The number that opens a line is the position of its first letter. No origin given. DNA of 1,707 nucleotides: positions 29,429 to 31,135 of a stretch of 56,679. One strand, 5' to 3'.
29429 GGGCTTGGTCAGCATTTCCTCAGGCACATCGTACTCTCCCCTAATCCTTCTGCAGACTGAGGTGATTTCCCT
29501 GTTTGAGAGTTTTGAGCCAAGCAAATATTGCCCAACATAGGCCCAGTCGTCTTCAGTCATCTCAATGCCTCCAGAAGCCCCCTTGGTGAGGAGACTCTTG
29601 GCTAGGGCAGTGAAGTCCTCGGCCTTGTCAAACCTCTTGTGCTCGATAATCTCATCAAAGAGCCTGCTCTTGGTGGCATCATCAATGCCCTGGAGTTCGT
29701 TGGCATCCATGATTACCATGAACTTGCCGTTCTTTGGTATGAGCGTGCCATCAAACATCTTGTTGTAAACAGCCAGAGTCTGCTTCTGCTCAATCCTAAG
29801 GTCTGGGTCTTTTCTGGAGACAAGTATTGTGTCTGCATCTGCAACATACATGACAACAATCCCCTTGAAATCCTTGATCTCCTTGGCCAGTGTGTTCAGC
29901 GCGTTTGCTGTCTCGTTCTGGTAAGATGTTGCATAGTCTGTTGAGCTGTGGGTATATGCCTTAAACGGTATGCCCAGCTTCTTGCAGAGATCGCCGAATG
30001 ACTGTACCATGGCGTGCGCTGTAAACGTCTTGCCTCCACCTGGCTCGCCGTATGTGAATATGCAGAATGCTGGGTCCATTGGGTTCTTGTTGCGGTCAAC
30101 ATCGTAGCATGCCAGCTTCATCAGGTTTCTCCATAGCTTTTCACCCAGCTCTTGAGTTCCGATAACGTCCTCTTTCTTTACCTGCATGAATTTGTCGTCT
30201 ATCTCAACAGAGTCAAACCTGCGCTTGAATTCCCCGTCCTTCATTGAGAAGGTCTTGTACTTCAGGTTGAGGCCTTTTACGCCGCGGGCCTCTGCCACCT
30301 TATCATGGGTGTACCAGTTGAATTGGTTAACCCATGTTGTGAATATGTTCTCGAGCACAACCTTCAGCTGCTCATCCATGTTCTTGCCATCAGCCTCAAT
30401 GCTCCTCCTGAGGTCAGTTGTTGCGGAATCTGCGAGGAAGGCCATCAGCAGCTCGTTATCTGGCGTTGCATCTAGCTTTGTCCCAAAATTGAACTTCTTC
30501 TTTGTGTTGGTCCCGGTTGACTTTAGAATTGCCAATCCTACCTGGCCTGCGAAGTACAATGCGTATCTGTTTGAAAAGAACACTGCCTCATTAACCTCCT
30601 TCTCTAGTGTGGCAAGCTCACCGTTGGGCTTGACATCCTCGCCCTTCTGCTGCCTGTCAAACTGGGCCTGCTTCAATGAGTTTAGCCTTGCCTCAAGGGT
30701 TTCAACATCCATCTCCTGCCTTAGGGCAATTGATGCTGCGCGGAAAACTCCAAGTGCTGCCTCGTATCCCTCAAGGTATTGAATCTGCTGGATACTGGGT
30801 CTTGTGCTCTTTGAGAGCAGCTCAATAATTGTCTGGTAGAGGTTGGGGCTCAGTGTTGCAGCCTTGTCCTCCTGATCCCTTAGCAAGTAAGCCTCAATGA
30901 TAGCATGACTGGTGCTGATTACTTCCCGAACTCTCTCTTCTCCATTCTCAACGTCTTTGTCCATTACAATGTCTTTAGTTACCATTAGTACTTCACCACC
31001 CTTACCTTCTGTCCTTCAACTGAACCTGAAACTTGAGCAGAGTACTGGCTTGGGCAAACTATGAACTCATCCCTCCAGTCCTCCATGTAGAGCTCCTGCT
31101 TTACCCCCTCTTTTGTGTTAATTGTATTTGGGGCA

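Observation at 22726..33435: Eight-gene operon with two different AAA+ ATPases, a coiled-coil/vWA(MIDAS) protein and five unknown proteins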

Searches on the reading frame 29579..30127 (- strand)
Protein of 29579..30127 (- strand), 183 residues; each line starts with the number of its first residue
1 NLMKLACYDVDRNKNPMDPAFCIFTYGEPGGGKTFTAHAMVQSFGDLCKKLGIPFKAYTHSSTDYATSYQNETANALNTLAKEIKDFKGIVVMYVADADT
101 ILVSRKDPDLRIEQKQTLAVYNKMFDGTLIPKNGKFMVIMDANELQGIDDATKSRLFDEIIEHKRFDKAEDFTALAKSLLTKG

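Call 94: search_solved_structures(query=window:29579-30127:-, max_evalue=0.01, show_alignments=3)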
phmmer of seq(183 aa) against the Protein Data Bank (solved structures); distinct sequences matched with E-value up to 0.01: 4.
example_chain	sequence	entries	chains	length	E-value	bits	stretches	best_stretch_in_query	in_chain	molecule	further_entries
5w0t_A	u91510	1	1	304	0.00015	25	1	20-156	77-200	Protein MSP1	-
9kmd_A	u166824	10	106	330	0.00035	23.8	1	20-156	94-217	Outer mitochondrial transmembrane helix translocase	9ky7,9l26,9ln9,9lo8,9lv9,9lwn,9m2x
9l3m_A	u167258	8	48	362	0.00043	23.5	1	20-156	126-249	Outer mitochondrial transmembrane helix translocase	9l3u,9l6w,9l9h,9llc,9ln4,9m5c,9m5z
5vc7_A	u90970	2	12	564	0.0097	19.1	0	19-161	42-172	VCP-like ATPase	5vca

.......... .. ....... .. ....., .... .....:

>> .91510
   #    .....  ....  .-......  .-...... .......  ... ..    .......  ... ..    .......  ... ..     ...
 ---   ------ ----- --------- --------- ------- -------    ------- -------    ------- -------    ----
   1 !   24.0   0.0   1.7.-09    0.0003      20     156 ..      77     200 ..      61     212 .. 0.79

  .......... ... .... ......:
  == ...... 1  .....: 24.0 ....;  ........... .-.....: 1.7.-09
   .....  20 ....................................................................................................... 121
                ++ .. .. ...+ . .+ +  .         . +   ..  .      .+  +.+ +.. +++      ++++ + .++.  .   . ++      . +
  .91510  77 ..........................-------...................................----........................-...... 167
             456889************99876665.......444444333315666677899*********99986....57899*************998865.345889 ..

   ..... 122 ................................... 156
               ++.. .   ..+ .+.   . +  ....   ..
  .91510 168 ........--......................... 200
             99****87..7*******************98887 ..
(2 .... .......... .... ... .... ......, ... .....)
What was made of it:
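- Closest known: Msp1/ATAD1, katanin and Vps4. Different: The pore-loop aromatics are not in register (call 94).
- g3's Walker B (A-D instead of D-E), its single Arg finger and its out-of-register pore-loop aromatics (call 94) leave its ATPase and threading ability uncertain.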

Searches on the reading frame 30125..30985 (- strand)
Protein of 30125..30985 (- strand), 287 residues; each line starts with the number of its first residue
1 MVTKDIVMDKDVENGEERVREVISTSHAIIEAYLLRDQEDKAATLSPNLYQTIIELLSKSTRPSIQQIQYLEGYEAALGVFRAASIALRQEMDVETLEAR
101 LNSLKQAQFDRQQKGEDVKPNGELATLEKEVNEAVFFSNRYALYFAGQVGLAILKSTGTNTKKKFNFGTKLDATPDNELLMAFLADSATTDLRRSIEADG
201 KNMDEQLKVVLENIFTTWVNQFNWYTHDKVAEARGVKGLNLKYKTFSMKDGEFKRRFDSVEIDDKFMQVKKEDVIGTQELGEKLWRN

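Call 109: search_solved_structures(query=A13, max_evalue=10)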
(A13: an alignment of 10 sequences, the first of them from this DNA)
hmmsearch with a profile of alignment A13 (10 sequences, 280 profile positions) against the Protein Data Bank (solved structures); distinct sequences matched with E-value up to 10: 0.
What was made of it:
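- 29213..30985 (-): g3: 590-aa divergent classical-clade AAA ATPase with an approximately 290-aa N-terminal region of unknown type (block A). The N-terminal profile has no PDB hit at E<=10 (call 109).
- Closest known: Msp1/ATAD1, katanin and Vps4. Different: No MIT-like or any known N-domain was found (call 109).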
